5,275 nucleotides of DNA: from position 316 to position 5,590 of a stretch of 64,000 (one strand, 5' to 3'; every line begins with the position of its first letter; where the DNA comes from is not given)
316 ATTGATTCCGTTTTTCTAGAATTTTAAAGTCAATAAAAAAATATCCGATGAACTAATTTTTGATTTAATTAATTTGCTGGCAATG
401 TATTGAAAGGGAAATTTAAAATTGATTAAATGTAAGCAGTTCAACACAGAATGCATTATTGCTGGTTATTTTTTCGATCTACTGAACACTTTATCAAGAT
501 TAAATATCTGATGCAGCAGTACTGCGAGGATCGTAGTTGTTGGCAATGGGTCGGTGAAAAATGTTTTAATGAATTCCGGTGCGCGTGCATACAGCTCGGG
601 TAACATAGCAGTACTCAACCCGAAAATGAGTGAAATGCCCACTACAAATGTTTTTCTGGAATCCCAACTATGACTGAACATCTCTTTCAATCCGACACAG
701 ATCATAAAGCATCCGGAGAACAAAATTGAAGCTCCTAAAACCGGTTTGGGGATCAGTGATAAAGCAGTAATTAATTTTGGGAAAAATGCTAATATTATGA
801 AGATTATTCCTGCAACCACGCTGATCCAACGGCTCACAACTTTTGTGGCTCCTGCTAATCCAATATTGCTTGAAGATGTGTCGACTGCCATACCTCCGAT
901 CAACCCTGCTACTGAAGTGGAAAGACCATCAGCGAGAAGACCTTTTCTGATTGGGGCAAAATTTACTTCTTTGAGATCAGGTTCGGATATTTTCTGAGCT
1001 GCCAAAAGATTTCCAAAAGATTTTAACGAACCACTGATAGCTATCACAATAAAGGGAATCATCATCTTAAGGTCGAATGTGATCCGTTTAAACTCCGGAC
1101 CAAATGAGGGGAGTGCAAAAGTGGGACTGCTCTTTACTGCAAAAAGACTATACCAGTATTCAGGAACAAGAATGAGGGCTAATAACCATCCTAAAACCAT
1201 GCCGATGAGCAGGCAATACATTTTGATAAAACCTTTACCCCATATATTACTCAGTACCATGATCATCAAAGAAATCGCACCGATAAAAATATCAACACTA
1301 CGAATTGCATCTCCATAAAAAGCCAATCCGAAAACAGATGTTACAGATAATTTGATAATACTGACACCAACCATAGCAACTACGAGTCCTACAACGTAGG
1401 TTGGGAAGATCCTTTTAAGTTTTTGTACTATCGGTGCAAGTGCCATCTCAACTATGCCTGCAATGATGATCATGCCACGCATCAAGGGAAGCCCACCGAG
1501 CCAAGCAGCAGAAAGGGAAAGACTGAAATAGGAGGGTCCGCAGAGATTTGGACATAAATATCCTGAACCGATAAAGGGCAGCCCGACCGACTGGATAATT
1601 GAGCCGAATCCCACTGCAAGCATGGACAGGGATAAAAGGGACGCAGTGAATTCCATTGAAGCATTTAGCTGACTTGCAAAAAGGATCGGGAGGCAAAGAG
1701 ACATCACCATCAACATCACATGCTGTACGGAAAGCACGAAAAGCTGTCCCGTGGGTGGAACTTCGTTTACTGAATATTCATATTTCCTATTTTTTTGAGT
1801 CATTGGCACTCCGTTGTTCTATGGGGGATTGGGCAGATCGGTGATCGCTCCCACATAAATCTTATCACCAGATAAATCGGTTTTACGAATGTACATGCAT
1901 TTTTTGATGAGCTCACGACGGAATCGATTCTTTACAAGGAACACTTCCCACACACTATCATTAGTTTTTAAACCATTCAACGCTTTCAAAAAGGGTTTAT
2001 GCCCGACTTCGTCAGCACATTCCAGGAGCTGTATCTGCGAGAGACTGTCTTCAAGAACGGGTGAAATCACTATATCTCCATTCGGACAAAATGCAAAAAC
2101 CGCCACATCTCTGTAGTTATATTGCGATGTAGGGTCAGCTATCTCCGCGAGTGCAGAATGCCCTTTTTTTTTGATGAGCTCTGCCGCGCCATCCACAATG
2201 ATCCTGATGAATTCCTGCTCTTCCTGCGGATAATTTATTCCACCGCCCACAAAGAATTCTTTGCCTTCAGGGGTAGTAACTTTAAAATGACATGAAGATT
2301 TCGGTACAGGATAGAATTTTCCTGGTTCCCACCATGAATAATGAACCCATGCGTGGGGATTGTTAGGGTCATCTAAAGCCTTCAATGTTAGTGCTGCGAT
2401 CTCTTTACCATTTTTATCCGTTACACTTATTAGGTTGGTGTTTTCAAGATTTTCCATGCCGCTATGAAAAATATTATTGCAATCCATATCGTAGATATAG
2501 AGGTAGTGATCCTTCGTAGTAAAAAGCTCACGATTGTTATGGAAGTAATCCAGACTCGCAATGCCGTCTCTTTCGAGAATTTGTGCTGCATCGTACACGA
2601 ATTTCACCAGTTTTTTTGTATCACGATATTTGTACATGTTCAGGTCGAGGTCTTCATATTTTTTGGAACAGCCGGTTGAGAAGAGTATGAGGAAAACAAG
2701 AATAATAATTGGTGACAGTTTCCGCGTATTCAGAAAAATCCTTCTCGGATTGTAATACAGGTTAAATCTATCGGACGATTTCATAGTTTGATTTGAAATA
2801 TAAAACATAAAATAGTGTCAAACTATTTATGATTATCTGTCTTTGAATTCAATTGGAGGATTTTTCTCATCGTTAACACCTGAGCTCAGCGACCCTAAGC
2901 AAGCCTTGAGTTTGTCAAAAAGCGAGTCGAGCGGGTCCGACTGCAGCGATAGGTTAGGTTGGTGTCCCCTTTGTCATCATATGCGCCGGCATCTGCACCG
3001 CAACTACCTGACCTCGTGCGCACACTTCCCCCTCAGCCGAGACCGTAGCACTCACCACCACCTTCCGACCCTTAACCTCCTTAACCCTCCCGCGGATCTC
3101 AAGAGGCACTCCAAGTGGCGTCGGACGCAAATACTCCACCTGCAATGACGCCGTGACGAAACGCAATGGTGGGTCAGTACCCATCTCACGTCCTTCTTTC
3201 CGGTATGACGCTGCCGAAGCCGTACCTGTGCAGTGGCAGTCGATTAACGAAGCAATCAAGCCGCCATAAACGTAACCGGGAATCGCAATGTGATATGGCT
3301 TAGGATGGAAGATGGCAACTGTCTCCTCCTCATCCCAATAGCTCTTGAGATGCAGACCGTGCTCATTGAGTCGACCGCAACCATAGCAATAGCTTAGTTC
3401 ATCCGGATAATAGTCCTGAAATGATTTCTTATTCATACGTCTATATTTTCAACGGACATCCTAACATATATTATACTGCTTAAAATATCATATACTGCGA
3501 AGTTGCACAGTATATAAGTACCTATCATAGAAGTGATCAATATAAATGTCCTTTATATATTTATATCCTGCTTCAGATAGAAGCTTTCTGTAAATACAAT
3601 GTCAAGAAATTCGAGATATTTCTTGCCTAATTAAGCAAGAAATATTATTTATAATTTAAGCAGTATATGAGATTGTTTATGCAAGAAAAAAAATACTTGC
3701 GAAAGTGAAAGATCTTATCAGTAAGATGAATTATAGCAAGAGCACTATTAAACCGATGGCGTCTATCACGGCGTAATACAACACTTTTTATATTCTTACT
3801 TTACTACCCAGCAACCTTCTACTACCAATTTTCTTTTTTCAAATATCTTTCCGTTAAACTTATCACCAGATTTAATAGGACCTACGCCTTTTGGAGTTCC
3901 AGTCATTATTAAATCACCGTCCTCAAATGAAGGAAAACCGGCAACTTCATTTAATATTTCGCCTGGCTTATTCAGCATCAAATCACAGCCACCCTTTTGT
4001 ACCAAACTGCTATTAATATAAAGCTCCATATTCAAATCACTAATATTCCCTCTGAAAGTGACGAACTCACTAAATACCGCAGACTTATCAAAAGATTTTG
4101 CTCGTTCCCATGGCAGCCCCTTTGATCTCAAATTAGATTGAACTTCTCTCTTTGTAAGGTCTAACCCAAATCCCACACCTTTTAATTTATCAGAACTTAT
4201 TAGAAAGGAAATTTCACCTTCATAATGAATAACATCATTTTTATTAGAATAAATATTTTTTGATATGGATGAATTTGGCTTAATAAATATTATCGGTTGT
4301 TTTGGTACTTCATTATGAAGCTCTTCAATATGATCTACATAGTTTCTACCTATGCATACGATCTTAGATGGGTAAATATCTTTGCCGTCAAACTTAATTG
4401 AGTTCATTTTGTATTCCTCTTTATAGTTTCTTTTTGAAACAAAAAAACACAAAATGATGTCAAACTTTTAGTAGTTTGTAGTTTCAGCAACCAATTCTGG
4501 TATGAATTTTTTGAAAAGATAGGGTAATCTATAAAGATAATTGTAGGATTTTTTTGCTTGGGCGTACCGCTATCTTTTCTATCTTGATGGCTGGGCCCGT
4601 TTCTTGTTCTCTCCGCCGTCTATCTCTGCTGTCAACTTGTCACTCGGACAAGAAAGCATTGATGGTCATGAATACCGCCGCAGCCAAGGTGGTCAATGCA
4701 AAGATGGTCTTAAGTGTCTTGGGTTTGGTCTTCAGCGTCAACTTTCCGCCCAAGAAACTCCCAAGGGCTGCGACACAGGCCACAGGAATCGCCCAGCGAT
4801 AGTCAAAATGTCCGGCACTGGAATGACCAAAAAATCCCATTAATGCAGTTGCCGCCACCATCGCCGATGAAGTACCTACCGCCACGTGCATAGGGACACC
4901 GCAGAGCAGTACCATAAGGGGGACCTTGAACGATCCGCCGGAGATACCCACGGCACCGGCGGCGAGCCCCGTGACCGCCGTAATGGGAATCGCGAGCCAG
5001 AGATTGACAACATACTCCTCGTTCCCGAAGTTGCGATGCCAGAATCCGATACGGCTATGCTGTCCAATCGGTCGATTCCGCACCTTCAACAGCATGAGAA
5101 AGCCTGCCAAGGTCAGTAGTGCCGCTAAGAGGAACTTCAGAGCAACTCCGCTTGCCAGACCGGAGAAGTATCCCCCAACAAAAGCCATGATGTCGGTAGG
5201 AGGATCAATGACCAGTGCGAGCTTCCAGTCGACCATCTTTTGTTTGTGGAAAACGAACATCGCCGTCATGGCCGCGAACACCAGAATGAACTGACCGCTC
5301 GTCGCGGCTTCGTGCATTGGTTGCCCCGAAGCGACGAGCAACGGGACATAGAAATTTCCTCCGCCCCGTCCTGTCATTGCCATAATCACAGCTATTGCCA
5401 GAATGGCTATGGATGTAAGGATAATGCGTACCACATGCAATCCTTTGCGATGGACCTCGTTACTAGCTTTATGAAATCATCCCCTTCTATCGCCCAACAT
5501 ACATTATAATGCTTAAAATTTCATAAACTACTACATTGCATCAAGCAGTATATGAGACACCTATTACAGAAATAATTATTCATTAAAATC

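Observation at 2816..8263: Leftward gene cassettes separated by repeated copies of the nifS-selD upstream region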

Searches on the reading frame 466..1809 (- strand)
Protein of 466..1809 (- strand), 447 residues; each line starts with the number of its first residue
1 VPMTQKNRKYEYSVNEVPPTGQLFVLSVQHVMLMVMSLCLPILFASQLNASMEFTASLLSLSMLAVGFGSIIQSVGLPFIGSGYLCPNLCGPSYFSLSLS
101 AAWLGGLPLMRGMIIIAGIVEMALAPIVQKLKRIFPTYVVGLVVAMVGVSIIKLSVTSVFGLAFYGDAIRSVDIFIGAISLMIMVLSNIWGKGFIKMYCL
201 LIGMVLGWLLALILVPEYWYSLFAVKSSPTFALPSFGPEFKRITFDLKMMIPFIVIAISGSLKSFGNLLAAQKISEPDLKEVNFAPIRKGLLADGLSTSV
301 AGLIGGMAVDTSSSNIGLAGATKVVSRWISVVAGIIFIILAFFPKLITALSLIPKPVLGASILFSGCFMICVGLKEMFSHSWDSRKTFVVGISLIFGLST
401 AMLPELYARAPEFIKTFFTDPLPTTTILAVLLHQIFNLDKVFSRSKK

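Call 5: search_protein_families(library=pfam, proteins=[window:466-1809:-], max_evalue=0.01)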
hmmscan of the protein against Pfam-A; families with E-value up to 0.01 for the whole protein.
window:466-1809:- (447 aa): 2 families
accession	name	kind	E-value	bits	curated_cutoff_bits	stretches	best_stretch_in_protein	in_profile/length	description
PF00860.26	Xan_ur_permease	-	6.2e-51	173.7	27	1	21-405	1-388/389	Permease family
PF16983.11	MFS_MOT1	-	0.0072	17.1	30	1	286-367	28-109/111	Molybdate transporter of MFS superfamily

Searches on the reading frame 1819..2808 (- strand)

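Call 5: search_protein_families(library=pfam, proteins=[window:1819-2808:-], max_evalue=0.01)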
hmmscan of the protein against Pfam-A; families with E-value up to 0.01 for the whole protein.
window:1819-2808:- (329 aa): 2 families
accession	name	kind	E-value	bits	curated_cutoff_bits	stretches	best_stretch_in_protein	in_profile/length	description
PF17200.10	sCache_2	-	2.3e-09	37.8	25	1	98-171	51-123/155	Single Cache domain 2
PF08269.17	dCache_2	-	6.3e-09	35.8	26.5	1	96-309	90-280/298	Cache domain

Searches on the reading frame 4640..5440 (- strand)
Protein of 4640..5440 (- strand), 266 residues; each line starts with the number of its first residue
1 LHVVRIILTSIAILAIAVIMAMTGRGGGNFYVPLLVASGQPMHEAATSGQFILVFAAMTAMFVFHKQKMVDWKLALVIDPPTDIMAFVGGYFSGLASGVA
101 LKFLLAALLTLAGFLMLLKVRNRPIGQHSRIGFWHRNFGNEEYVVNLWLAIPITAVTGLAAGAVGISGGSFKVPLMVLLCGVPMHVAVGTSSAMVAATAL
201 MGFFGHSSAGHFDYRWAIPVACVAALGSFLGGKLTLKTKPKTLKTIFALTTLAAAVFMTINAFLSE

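Call 5: search_protein_families(library=pfam, proteins=[window:4640-5440:-], max_evalue=0.01)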
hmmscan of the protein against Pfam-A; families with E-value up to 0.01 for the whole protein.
window:4640-5440:- (266 aa): 1 family
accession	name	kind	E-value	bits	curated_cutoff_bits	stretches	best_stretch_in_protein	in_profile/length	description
PF01925.25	TauE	-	5.7e-46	157.5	32.6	1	11-258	3-237/237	Sulfite exporter TauE/SafE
